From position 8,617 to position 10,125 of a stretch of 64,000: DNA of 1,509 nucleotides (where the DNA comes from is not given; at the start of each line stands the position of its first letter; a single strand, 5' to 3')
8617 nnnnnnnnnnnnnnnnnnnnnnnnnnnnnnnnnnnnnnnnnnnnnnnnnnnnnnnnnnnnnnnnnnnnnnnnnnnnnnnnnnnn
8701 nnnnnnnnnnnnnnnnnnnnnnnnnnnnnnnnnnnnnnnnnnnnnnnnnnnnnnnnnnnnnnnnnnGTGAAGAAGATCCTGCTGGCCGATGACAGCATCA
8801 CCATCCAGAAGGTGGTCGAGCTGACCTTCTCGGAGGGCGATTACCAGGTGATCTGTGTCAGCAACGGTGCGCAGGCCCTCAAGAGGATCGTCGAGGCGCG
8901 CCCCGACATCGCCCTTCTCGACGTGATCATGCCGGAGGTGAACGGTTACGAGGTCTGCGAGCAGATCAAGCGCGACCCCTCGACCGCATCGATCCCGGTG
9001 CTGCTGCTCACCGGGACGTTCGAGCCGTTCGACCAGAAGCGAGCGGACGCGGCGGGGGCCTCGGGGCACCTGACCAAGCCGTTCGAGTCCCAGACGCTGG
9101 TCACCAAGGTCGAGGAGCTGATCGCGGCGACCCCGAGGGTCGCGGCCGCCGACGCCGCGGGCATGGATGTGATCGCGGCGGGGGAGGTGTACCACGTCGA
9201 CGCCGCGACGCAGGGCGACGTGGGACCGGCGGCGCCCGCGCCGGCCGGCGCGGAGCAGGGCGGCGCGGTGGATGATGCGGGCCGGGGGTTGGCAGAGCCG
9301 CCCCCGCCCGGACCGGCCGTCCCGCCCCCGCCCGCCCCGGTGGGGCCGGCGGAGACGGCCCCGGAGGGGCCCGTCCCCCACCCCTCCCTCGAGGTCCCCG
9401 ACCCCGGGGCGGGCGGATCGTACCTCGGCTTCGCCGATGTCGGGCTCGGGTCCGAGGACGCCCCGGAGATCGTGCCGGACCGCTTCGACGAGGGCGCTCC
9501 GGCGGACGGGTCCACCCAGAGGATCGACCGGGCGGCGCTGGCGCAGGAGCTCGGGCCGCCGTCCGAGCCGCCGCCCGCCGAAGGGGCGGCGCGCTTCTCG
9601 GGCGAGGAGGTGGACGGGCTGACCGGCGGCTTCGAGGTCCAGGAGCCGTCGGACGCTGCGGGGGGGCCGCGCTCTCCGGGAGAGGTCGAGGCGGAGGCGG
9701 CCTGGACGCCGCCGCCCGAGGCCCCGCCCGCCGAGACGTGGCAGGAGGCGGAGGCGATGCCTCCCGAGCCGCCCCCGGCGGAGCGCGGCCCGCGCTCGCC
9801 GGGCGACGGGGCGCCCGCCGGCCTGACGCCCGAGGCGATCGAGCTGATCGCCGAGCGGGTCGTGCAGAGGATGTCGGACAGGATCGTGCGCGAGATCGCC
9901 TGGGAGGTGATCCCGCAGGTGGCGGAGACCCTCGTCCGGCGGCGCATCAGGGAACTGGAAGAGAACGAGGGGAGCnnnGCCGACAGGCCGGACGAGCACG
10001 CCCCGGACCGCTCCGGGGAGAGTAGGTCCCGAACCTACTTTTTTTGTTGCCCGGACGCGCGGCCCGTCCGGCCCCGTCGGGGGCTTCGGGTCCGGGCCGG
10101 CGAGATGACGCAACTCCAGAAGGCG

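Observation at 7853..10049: Orphan CheW-CheW-RomR-like operon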

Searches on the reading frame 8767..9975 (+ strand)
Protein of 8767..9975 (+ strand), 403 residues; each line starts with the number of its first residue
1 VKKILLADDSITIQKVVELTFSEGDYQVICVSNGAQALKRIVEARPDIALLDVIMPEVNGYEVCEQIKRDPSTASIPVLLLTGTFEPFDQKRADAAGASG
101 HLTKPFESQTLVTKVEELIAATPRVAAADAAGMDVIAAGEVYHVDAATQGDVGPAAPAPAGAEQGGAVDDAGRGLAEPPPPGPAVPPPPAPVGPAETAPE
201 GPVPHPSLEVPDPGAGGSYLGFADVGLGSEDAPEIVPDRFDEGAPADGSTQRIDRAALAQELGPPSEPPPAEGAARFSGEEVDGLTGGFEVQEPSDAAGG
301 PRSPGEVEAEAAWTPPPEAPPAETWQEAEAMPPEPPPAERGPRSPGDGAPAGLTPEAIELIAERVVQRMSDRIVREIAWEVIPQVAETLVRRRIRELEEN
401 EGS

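Call 3: search_protein_families(library=pfam, proteins=[window:8767-9975:+], max_evalue=1)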
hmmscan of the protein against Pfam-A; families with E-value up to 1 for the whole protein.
window:8767-9975:+ (403 aa): 1 family
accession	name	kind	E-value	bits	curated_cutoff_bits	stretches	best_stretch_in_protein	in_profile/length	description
PF00072.30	Response_reg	-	7.7e-23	81.2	30.2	1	4-115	1-110/111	Response regulator receiver domain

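Call 4: search_protein_families(library=ncbifam, proteins=[window:8767-9975:+], max_evalue=1)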
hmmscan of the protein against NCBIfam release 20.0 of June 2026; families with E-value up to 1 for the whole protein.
window:8767-9975:+ (403 aa): 99 families (the best 25 are shown)
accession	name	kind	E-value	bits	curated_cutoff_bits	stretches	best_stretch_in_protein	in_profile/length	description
NF007135.0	PRK09581.1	equivalog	9.2e-26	90.6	474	1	2-118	3-119/457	PleD family two-component system response regulator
TIGR02154.1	PhoB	equivalog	1.7e-23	83.1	296.2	1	2-122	3-123/226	phosphate regulon transcriptional regulator PhoB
NF041866.1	EpsW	equivalog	5.2e-21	74.6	200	1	2-121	6-127/131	exopolysaccharide biosynthesis response regulator EpsW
NF045944.1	ResRegRpaBCyano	equivalog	2.5e-20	72.8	330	1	5-141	1-136/229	response regulator transcription factor RpaB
NF040689.1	MtrAB_MtrA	equivalog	4.3e-20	72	300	1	4-120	1-114/219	MtrAB system response regulator MtrA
NF041733.1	resp_reg_CseB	equivalog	3.4e-19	69.1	350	1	3-124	2-120/228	two-component system response regulator CseB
NF040534.1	resp_reg_YycF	equivalog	3.6e-18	65.7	340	1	2-117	1-113/231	response regulator YycF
NF033117.2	vanR_ACDEGLN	exception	3.7e-17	62.6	350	1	4-117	1-111/226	VanR-ABDEGLN family response regulator transcription factor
NF033120.0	vanR_FM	exception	1.2e-16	61.1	460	1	3-117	5-116/231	vancomycin resistance response regulator transcription factor, VanR-F/VanR-M family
NF008296.0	PRK11083.1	equivalog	9.6e-16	57.9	273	1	2-129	4-128/228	two-component system response regulator CreB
NF041367.1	CheY_Halo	equivalog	5.4e-15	55.8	200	1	4-118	1-113/114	chemotaxis protein CheY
NF045717.1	DVU0259_DivK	exception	9.6e-15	54.8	160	1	2-119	3-116/117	DVU0259 family response regulator domain-containing protein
NF045991.1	RespRegCtrARhodob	equivalog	2e-14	53.9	350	1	3-121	2-118/224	response regulator transcription factor CtrA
NF007546.0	PRK10161.1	equivalog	2.4e-14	53.5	471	1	2-134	3-135/229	phosphate response regulator transcription factor PhoB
TIGR02875.1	spore_0_A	equivalog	2.6e-14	53.1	200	1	3-127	4-130/262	sporulation transcription factor Spo0A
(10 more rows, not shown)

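Call 7: find_homologous_proteins(query=window:8767-9975:+, max_evalue=0.001)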
Query window:8767-9975:+ (403 aa): 4405 proteins with E <= 0.001 among 8000 candidates; the best 120 are listed.
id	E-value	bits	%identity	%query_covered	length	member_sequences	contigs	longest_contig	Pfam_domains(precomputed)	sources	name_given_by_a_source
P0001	8.2e-254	860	100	100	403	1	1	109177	PF00072.31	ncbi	ncbi:MAG: response regulator [Acidobacteriota bacterium]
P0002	9.5e-132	458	58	100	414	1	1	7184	PF00072.31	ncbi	-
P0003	5.1e-131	456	60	100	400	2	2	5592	PF00072.31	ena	-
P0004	8.2e-130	452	58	100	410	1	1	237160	PF00072.31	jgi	jgi:CheY-like chemotaxis protein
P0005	6.3e-129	449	58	100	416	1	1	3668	PF00072.31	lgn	-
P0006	5.4e-128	446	58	99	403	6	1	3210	PF00072.31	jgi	-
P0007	2.6e-127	444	60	99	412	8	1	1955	PF00072.31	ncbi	-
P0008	8.2e-127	442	58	100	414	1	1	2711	PF00072.31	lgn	-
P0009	1.1e-125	438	58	100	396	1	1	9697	PF00072.31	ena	-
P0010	2.1e-125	437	57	100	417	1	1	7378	PF00072.31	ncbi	-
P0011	1.5e-124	435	56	99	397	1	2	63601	PF00072.31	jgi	jgi:CheY-like chemotaxis protein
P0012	9.8e-121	422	56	100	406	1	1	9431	PF00072.31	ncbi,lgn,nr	ncbi:MAG TPA: response regulator [Candidatus Polarisedimenticolia bacterium]|nr:response regulator [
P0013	4.4e-120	420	57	100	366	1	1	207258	PF00072.31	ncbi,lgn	-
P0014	5.0e-119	416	55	100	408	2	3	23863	PF00072.31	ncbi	-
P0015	4.3e-118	413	54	100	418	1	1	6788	PF00072.31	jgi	jgi:CheY-like chemotaxis protein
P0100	5.2e-81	291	48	99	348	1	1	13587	PF00072.31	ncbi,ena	-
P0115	3.9e-77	278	81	30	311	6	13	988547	PF00072.31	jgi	jgi:CheY-like chemotaxis protein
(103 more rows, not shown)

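Call 37: find_encoding_contigs(protein=P0115, flank=6000, max_places=3)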
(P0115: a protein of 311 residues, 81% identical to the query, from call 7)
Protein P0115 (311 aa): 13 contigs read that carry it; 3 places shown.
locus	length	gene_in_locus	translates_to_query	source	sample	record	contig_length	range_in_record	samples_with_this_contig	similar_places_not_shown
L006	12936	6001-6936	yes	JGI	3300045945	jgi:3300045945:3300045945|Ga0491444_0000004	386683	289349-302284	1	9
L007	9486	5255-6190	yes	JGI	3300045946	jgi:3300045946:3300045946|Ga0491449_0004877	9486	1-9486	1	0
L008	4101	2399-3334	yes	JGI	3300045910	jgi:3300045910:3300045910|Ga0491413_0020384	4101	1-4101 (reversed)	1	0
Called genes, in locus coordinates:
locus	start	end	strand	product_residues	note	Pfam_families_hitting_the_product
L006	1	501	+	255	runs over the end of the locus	PF00005:ABC_tran, PF13304:AAA_21 (faint), PF12399:BCA_ABC_TP_C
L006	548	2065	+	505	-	PF00309:Sigma54_AID, PF04963:Sigma54_CBD, PF04552:Sigma54_DBD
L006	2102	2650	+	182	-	PF02482:Ribosomal_S30AE, PF16321:Ribosom_S30AE_C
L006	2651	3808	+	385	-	PF02771:Acyl-CoA_dh_N, PF02770:Acyl-CoA_dh_M, PF00441:Acyl-CoA_dh_1, PF08028:Acyl-CoA_dh_2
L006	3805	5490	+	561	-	PF01642:MM_CoA_mutase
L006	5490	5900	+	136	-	PF02310:B12-binding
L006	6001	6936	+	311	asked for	PF00072:Response_reg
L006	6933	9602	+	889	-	PF00133:tRNA-synt_1, PF09334:tRNA-synt_1g, PF13603:tRNA-synt_1_2 (weak), PF21349:RUBY_RBDX (weak), PF09334:tRNA-synt_1g (weak), PF08264:Anticodon_1, PF10458:Val_tRNA-synt_C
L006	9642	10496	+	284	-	PF02749:QRPTase_N, PF01729:QRPTase_C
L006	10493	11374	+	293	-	PF03099:BPL_LplA_LipB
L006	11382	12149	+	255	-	PF03309:Pan_kinase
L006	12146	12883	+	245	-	-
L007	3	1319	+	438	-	?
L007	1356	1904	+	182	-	PF02482:Ribosomal_S30AE, PF16321:Ribosom_S30AE_C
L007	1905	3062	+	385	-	PF02771:Acyl-CoA_dh_N, PF02770:Acyl-CoA_dh_M, PF00441:Acyl-CoA_dh_1, PF08028:Acyl-CoA_dh_2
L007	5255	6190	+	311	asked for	PF00072:Response_reg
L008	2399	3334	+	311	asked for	PF00072:Response_reg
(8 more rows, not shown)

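Call 38: find_encoding_contigs(protein=P0100, flank=6000, max_places=2)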
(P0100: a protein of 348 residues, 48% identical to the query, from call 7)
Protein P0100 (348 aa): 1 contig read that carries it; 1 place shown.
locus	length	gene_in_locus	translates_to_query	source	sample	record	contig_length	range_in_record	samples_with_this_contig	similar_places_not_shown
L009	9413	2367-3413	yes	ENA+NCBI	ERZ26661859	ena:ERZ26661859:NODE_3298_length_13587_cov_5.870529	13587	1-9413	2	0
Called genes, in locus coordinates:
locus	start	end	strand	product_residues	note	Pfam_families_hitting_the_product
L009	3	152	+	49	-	?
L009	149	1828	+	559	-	PF01642:MM_CoA_mutase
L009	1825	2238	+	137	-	PF02310:B12-binding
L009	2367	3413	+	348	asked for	PF00072:Response_reg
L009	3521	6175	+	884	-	PF00133:tRNA-synt_1, PF09334:tRNA-synt_1g, PF13603:tRNA-synt_1_2, PF09334:tRNA-synt_1g (weak), PF08264:Anticodon_1, PF10458:Val_tRNA-synt_C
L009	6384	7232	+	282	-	PF02749:QRPTase_N, PF01729:QRPTase_C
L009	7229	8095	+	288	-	PF03099:BPL_LplA_LipB, PF02237:BPL_C (weak)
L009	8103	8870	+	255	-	PF03309:Pan_kinase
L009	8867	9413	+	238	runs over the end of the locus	-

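Call 41: find_related_loci(query=A2, collection=genome_contigs, flank=8000)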
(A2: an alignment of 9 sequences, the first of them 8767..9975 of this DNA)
Query A2 (403 aa) in genome_contigs; peptide patterns used: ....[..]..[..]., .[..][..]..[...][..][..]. (x = any residue, [..] = any of these).
600 stretches matched a pattern (row limit reached: there are more); 496 encode a relative of the query (tblastn E <= 1e-3); the best 80 are kept; 79 distinct loci.
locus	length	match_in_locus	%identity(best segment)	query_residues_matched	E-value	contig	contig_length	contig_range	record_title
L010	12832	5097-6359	53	1-401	3e-102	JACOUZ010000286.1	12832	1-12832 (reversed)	MAG: Acidobacteria bacterium isolate NC_groundwater_87_Ag_B-0.1um_69_32 B_2_S2_170907_scaffold_2019321, whole genome sho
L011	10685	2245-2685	76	1-146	6e-67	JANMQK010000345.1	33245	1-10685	MAG: Acidobacteriota bacterium isolate OTE_51_metabat_25 OTE_51_k141_2641779, whole genome shotgun sequence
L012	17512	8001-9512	66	2-398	2e-50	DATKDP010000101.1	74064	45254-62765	MAG TPA_asm: Thermoanaerobaculia bacterium isolate SMAG_U14476 k141_2259166, whole genome shotgun sequence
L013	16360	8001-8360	69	2-121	4e-50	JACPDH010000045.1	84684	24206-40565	MAG: Acidobacteria bacterium isolate NC_groundwater_304_Ag_B-0.1um_64_21 GD18-4_B1_scaffold_164213, whole genome shotgun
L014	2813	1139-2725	69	2-398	2e-49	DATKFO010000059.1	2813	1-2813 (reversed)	MAG TPA_asm: Thermoanaerobaculia bacterium isolate SMAG_U14527 k141_3959829, whole genome shotgun sequence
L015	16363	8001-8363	68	2-122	2e-49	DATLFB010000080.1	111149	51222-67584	MAG TPA_asm: Thermoanaerobaculia bacterium isolate SMAG_U14391 k141_651730, whole genome shotgun sequence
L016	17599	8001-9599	69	2-398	3e-49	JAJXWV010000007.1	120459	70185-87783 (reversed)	MAG: Acidobacteria bacterium isolate BP6.bin107 NODE_223_length_120459_cov_2.576621, whole genome shotgun sequence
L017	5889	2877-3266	65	2-131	2e-49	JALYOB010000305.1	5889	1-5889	MAG: Acidobacteriota bacterium isolate KAL bin4 SC8791_NODE_398_length_5889_cov_0.970323, whole genome shotgun sequence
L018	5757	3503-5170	65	2-398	3e-48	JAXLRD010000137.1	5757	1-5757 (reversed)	MAG: Vicinamibacteria bacterium isolate STL-ACI20 C2.206.fa-137, whole genome shotgun sequence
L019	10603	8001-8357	67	2-120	8e-48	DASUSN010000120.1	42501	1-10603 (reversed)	MAG TPA_asm: Thermoanaerobaculia bacterium isolate SMAG_U1737 k141_186423, whole genome shotgun sequence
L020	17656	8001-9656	66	2-398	4e-47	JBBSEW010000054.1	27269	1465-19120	MAG: Thermoanaerobaculia bacterium isolate LS1_sbin.61 LS1_sbin.61_K_107190_L_27269_cov_16.0000, whole genome shotgun se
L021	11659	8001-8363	64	2-122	2e-47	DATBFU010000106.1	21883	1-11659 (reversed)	MAG TPA_asm: Thermoanaerobaculia bacterium isolate SMAG_U3819 k141_2537518, whole genome shotgun sequence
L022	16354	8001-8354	68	2-119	3e-47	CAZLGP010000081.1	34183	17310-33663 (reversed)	MAG TPA_asm: uncultured Thermoanaerobaculia bacterium isolate binchicken_co31_43 genome assembly, contig: k141_611901, w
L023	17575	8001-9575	66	2-398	6e-48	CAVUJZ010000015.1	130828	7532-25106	MAG: uncultured Acidobacteriota bacterium isolate MFD01721.bin.2.2 genome assembly, contig: contig_40971, whole genome s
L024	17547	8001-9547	67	2-398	8e-47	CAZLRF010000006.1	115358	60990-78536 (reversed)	MAG TPA_asm: uncultured Acidobacteriota bacterium isolate binchicken_co274_304 genome assembly, contig: NODE_381_length_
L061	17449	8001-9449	59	2-399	7e-39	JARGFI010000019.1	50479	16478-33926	MAG: Desulfuromonadales bacterium isolate C14-02 NODE_19_length_50479_cov_8.810345, whole genome shotgun sequence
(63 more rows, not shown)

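Call 62: search_protein_families(library=pfam, proteins=[L061:677-1483:+, L061:1488-2708:+, L061:2621-3943:+, L061:3979-4668:+, L061:4668-5855:+, L061:5903-6985:+, L061:7099-7539:+, L061:7542-7955:+, L061:12350-14056:+, L061:14321-15757:+], max_evalue=0.0001)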
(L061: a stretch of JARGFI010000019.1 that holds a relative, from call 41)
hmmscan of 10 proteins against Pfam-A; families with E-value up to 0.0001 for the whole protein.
L061:677-1483:+ (269 aa): 1 family
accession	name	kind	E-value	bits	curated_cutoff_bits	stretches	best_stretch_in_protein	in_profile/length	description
PF17131.11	LolA_like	-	1.2e-43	149.3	30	1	91-268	2-184/184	Outer membrane lipoprotein-sorting protein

L061:1488-2708:+ (407 aa): 2 families
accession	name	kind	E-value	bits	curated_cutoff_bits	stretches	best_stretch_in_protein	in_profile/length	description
PF02687.27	FtsX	-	4.7e-16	59.4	25.5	1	268-400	2-120/120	FtsX-like permease C-terminal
PF12704.14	MacB_PCD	-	6e-12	46.7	27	1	17-235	1-204/207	MacB-like periplasmic core domain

L061:2621-3943:+ (441 aa): 1 family
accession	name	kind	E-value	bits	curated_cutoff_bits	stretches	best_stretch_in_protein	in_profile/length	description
PF02687.27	FtsX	-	1.6e-17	64.1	25.5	1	301-433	2-119/120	FtsX-like permease C-terminal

L061:3979-4668:+ (230 aa): 4 families
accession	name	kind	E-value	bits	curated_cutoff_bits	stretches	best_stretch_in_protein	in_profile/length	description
PF00005.33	ABC_tran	-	2.9e-34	119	25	1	24-172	2-137/137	ABC transporter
PF13304.12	AAA_21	-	4.2e-09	37.3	27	0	137-205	231-301/304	AAA domain, putative AbiEii toxin, Type IV TA system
PF02463.25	SMC_N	-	2.9e-06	27.3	40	0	34-217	25-212/220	RecF/RecN/SMC N terminal domain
PF13401.12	AAA_22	-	1.4e-05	25.9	27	0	33-200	5-121/130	AAA domain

L061:4668-5855:+ (396 aa): 0 families

L061:5903-6985:+ (361 aa): 2 families
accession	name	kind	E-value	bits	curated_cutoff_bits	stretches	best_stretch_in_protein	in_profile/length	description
PF13286.11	HD_assoc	-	1.7e-18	67.3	22.2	1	265-351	2-91/91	Phosphohydrolase-associated domain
PF01966.28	HD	-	3.6e-15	56.7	22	1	91-210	1-114/116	HD domain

L061:7099-7539:+ (147 aa): 1 family
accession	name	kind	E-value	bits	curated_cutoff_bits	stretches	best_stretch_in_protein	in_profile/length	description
PF01584.24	CheW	-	7.2e-07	29.3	23.5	1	8-99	3-91/138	CheW-like domain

L061:7542-7955:+ (138 aa): 1 family
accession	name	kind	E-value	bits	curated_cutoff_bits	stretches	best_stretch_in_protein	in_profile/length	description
PF01584.24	CheW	-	3e-10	40.3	23.5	1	3-134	1-135/138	CheW-like domain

L061:12350-14056:+ (569 aa): 2 families
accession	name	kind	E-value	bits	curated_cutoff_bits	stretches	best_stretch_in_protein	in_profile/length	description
PF02310.24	B12-binding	-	1.7e-13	50.9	32.1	1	36-145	9-114/121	B12 binding domain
PF04055.27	Radical_SAM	-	1.2e-05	25.9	29.5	1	228-395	4-165/166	Radical SAM superfamily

L061:14321-15757:+ (479 aa): 3 families
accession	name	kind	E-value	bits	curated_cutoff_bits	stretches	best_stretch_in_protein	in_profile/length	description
PF01171.26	ATP_bind_3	-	6.3e-55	186.2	27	1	50-229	2-182/182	PP-loop family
PF11734.13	TilS_C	-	2.2e-16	59.4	22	1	401-463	1-64/74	TilS substrate C-terminal domain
PF09179.16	TilS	-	1.7e-08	35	21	1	280-346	1-67/67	TilS substrate binding domain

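Call 85: predict_structure(alignment_id=A1)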
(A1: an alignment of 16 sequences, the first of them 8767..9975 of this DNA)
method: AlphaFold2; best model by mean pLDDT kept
length: 403 residues; sequences in the alignment: 16
mean_pLDDT: 62.6   pTM: 0.38
mean pLDDT of the five models: 62.6, 62.5, 60.2, 59.8, 56.8
residues with pLDDT >= 90: 89; 70-90: 71; 50-70: 60; < 50: 183
segments of 3 or more residues with pLDDT < 50: 125-146, 148-169, 171-179, 191-202, 216-222, 224-232, 239-254, 262-312, 323-332, 338-350
pLDDT, mean of each block of 10 residues (from residue 1): 92 85 88 94 95 91 96 95 84 94 89 93 59 42 43 40 37 42 53 42 53 52 45 48 42 51 45 37 38 40 39 56 45 47 38 76 78 64 70 87 67
secondary structure, 60 per line:
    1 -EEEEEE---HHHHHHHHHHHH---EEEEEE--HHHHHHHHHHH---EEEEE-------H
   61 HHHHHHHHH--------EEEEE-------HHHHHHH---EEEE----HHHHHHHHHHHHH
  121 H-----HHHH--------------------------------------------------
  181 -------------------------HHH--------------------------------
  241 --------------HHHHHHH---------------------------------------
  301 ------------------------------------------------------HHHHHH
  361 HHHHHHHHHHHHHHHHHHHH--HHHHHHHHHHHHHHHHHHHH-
elements in order: E2-7 H11-22 E26-31 H34-44 E48-52 H60-69 E78-82 H90-96 E100-103 H108-121 H127-130 H255-261 H355-380 H383-402

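Call 89: search_protein_families(library=pfam, alignment_id=A4, max_evalue=0.001)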
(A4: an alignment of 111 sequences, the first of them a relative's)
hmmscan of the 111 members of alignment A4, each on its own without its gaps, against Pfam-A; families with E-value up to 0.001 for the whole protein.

A. member 1, L011:2-1738:+ (579 aa): 1 family
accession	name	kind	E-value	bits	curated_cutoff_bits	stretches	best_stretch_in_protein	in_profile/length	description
PF01642.28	MM_CoA_mutase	-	3.1e-227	755.6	22.1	1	57-570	2-512/512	Methylmalonyl-CoA mutase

B. families by the number of members that match (of 111 scanned): 41 families (the first 25 are shown)
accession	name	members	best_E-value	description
PF00682.25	HMGL-like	10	1.5e-48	HMGL-like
PF01642.28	MM_CoA_mutase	8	2.3e-233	Methylmalonyl-CoA mutase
PF02310.24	B12-binding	7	4.1e-30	B12 binding domain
PF00144.29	Beta-lactamase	5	1.6e-70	Beta-lactamase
PF00378.25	ECH_1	5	1.9e-27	Enoyl-CoA hydratase/isomerase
PF16113.10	ECH_2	5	1.3e-15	Enoyl-CoA hydratase/isomerase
PF13525.12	YfiO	2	7.4e-27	Outer membrane lipoprotein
PF14522.11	Cytochrome_C7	2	7.4e-09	Cytochrome c7 and related cytochrome c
PF00742.24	Homoserine_dh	1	3.9e-68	Homoserine dehydrogenase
PF04015.17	DUF362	1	8.3e-51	Domain of unknown function (DUF362)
PF00590.25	TP_methylase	1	1.1e-31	Tetrapyrrole (Corrin/Porphyrin) Methylases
PF03447.22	NAD_binding_3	1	2e-19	Homoserine dehydrogenase, NAD binding domain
PF13286.11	HD_assoc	1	1e-17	Phosphohydrolase-associated domain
PF00364.28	Biotin_lipoyl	1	2.4e-17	Biotin-requiring enzyme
PF11967.14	RecO_N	1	1.7e-16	Recombination protein O N terminal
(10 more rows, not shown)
